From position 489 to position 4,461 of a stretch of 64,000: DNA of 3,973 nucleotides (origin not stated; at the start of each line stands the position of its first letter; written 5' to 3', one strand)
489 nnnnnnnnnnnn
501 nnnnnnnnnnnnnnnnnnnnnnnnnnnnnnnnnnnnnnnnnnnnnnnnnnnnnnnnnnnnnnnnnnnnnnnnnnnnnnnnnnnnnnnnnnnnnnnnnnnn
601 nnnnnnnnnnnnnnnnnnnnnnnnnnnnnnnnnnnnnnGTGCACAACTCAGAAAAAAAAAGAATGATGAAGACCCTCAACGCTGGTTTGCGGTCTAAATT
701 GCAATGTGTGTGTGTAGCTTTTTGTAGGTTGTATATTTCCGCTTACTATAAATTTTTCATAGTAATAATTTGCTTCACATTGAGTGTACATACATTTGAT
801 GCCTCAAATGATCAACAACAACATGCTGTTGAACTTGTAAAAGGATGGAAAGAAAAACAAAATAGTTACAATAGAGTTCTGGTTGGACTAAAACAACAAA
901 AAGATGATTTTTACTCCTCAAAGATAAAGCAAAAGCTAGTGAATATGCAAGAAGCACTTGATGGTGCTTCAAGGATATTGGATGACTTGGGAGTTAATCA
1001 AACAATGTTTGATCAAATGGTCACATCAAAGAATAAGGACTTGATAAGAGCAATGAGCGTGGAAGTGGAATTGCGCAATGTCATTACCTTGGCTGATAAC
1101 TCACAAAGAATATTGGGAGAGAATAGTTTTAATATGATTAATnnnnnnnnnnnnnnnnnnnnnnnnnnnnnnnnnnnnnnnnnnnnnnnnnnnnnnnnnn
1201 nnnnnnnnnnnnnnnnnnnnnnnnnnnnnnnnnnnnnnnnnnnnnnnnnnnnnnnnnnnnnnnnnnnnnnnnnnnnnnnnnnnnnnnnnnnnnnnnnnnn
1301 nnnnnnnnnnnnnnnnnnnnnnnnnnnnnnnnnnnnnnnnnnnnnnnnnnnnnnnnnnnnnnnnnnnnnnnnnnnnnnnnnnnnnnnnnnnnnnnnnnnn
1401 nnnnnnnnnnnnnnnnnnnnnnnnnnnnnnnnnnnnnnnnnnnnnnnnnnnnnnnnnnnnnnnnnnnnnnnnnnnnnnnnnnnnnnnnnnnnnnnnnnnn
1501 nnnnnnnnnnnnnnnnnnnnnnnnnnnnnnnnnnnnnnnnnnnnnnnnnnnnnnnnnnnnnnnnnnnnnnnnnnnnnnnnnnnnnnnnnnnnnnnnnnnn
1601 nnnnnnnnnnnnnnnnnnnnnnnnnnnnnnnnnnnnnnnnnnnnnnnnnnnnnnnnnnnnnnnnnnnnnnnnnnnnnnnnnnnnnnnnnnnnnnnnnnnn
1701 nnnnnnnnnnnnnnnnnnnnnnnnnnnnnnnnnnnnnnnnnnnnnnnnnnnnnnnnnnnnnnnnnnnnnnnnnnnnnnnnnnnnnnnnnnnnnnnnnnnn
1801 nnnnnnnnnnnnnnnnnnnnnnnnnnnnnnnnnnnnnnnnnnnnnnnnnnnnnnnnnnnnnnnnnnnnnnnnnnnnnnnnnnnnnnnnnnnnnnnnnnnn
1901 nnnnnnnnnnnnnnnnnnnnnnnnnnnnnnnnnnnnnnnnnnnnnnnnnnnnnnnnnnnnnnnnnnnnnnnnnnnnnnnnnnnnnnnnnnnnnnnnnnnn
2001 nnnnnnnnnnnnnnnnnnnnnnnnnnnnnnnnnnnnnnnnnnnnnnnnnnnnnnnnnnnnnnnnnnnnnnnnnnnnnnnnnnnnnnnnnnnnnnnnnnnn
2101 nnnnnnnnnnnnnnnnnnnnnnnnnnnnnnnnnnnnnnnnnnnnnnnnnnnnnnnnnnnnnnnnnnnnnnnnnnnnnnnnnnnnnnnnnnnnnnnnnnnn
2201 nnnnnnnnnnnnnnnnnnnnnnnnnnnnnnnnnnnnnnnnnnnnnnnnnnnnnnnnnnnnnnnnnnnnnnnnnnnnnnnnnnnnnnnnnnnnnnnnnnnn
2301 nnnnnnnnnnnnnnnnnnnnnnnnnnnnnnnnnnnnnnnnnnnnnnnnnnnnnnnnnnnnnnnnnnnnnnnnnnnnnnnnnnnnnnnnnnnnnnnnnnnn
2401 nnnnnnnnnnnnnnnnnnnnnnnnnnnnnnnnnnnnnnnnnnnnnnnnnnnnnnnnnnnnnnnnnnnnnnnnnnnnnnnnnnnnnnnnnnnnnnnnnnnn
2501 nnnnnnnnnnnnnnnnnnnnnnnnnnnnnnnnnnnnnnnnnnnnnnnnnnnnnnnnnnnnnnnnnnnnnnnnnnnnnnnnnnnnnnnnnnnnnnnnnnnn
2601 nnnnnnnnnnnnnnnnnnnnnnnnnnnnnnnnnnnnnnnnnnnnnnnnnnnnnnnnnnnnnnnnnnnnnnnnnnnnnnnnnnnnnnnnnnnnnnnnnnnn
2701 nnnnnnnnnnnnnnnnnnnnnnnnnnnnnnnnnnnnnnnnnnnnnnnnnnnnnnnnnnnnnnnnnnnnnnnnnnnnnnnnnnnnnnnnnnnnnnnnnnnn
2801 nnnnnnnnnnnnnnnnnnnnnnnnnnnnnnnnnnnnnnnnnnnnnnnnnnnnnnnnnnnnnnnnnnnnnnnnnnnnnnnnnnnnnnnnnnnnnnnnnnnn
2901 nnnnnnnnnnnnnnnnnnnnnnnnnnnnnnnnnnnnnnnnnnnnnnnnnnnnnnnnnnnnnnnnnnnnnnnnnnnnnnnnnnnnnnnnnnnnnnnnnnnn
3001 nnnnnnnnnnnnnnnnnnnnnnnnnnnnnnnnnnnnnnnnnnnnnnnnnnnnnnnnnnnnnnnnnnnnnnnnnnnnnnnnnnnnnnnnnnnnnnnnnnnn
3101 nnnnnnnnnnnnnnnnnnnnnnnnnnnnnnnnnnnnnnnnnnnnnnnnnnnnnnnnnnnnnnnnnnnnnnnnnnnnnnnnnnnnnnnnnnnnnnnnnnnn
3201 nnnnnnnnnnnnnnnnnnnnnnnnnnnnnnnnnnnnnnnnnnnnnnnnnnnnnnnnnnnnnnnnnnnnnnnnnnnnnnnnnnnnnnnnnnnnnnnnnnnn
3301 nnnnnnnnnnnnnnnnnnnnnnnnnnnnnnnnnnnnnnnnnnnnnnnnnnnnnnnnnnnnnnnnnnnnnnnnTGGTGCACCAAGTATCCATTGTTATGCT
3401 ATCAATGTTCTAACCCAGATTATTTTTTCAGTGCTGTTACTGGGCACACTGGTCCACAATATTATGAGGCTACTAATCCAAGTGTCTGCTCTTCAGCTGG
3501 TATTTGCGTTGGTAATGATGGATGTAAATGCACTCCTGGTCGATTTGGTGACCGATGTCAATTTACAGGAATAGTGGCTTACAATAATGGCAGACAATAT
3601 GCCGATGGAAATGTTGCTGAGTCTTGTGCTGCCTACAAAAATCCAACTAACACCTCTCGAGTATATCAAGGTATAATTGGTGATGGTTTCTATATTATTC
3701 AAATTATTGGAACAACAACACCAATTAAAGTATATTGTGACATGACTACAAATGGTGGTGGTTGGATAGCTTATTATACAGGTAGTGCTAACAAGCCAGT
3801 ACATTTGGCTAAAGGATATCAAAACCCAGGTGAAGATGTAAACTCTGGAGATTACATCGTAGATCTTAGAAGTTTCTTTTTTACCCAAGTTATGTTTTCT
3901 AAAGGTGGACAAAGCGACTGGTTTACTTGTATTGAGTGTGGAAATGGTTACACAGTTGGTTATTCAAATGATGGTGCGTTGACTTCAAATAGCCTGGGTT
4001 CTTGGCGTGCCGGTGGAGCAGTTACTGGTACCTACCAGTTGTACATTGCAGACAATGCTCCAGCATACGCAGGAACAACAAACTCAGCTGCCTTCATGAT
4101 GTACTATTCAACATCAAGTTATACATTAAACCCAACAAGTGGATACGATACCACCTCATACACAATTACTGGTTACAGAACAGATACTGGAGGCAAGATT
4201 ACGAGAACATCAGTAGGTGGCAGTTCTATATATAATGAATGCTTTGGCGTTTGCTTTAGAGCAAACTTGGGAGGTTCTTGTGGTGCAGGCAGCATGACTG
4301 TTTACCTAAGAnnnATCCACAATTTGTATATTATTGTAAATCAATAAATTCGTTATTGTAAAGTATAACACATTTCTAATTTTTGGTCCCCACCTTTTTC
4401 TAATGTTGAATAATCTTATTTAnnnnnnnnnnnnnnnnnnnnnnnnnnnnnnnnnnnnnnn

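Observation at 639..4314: Chimeric RCC1 - Kelch - EGF - fibrinogen-related-domain gene, possibly extended 5' through a 40-nt intron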

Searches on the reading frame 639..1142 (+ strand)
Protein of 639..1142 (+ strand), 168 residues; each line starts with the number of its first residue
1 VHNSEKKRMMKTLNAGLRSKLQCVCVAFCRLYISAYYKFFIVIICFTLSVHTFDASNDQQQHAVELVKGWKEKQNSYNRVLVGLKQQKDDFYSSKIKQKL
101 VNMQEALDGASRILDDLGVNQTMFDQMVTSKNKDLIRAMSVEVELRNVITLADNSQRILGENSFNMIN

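Call 3: search_protein_families(library=pfam, proteins=[window:639-1142:+], max_evalue=0.1)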
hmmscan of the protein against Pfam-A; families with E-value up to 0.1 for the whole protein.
window:639-1142:+ (168 aa): 2 families
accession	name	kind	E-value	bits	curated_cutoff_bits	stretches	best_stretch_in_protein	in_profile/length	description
PF11655.13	DUF2589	-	0.0038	18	23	1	44-117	85-151/154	Protein of unknown function (DUF2589)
PF07341.16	DUF1473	-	0.018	15.3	25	1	34-80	76-122/163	Protein of unknown function (DUF1473)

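Call 55: search_protein_families(library=ncbifam, proteins=[window:663-1142:+], max_evalue=0.01)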
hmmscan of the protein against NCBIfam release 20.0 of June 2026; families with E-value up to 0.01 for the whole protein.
window:663-1142:+ (160 aa): 0 families

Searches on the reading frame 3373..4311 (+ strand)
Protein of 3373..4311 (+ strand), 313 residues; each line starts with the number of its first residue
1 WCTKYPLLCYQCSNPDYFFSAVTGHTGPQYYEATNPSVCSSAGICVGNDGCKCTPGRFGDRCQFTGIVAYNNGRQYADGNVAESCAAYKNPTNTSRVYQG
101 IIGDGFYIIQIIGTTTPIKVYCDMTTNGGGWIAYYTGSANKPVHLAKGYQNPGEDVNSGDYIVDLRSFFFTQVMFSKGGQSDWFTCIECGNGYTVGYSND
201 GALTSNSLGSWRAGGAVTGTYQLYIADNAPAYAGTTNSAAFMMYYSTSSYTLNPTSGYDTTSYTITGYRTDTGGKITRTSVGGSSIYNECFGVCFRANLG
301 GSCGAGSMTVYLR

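Call 34: predict_structure(alignment_id=A3)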
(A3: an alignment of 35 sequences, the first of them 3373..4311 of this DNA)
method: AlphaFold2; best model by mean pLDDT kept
length: 313 residues; sequences in the alignment: 35
mean_pLDDT: 70.0   pTM: 0.72
mean pLDDT of the five models: 70.0, 69.4, 67.2, 66.7, 66.5
residues with pLDDT >= 90: 66; 70-90: 100; 50-70: 82; < 50: 65
segments of 3 or more residues with pLDDT < 50: 1-9, 15-26, 28-35, 51-65, 99-101, 250-267
pLDDT, mean of each block of 10 residues (from residue 1): 44 46 42 50 56 39 50 77 89 61 82 91 91 91 72 80 88 95 89 68 63 92 76 62 76 41 45 79 59 81 85 96
secondary structure, 60 per line:
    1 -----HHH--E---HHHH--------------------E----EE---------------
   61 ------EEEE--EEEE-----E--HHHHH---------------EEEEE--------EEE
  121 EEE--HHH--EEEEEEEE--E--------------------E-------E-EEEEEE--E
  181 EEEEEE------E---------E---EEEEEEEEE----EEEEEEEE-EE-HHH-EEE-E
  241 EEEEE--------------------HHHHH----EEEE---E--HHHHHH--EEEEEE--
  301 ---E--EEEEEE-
elements in order: H15-18 E67-70 E73-76 H85-89 E105-109 E118-123 E131-138 E172-177 E180-186 E207-215 E220-227 E236-238 E240-245 H266-270 E275-278 H285-290 E293-298 E307-312
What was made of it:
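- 3562..4311 (+): C-terminal divergent fibrinogen-related (FReD/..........-fold) domain, 250 aa, ending MTVYLR. The AF2 core has pLDDT 80-95 (call 34).
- On Fibrinogen-related domain (Pfam PF00147, FReD): The model's mean pLDDT is 70 (call 34). The model loops here have pLDDT below 50 (call 34).
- The structure model is of moderate quality, with mean pLDDT 70 and poor loops (call 34).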

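Call 63: fold_search(model_id=the predicted structure, library=pdb)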
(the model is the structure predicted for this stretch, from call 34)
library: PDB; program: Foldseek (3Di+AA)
matches with E <= 10: 259; with E <= 0.001: 64
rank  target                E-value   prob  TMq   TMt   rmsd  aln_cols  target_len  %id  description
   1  4epu_A                5.7e-05  1.00  0.31  0.42  10.7       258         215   16  Ang1 fibrinogen-related domain (FReD) (released 2013-04-17)
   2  4wmq_A                5.7e-05  1.00  0.31  0.33  11.1       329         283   12  Structure of Human Intelectin-1 (released 2015-07-01)
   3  4jyo                  6.0e-05  1.00  0.30  0.40  10.2       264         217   15  Structural basis for angiopoietin-1 mediated signaling initiation (released 2013-05-08)
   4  2xnx_E                7.6e-05  1.00  0.23  0.23   6.7       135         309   19  BC1 fragment of streptococcal M1 protein in complex with human fibrinogen (released 2011-04-13)
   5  5zc0_A                9.5e-05  1.00  0.29  0.32  11.6       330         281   13  Crystal structure of Xenopus embryonic epidermal lectin in complex with Samarium ions (released 2018-06-06)
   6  8fna                  1.0e-04  1.00  0.33  0.45   9.5       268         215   14  Crystal structure of the C-terminal Fg domain of human TNR (released 2023-07-12)
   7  1rf0_E                1.1e-04  1.00  0.27  0.28   6.5       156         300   17  Crystal Structure of Fragment D of gammaE132A Fibrinogen (released 2004-03-16)
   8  3hus_B                1.2e-04  1.00  0.26  0.27   6.8       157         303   16  Crystal structure of recombinant gamma N308K fibrinogen fragment D with the peptide ligand Gly-Pro-Arg-Pro-amide (released 2009-08-18)
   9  4wmq_B                1.3e-04  1.00  0.33  0.36  10.5       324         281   12  Structure of Human Intelectin-1 (released 2015-07-01)
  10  1fzf_B                1.3e-04  1.00  0.23  0.24   6.5       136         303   18  CRYSTAL STRUCTURE OF FRAGMENT DOUBLE-D FROM HUMAN FIBRIN WITH THE PEPTIDE LIGAND GLY-HIS-ARG-PRO-AMIDE (released 1999-06-08)
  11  8fn9_E                1.3e-04  1.00  0.32  0.43  10.1       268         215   13  Crystal structure of the C-terminal Fg domain of TNR with the single FN domain of PTPRZ (released 2023-07-12)
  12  6y43                  1.3e-04  1.00  0.31  0.41   9.7       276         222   12  Fibrinogen-like globe domain of human ANGPTL6 (released 2020-03-04)
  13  1fzc_B                1.5e-04  1.00  0.28  0.29   7.2       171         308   14  CRYSTAL STRUCTURE OF FRAGMENT DOUBLE-D FROM HUMAN FIBRIN WITH TWO DIFFERENT BOUND LIGANDS (released 1998-10-14)
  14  9ivu                  1.5e-04  1.00  0.31  0.41  10.6       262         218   14  Crystal structure of Ang1-A451D receptor binding domain (released 2025-07-02)
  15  6qnv                  1.8e-04  1.00  0.32  0.44   9.9       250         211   15  Fibrinogen-like globe domain of Human Tenascin-C (released 2019-02-27)
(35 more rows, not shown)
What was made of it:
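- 3562..4311 (+): Foldseek hits are all FReD or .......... (call 63).
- Foldseek hits are all FReD or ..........: call 63.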
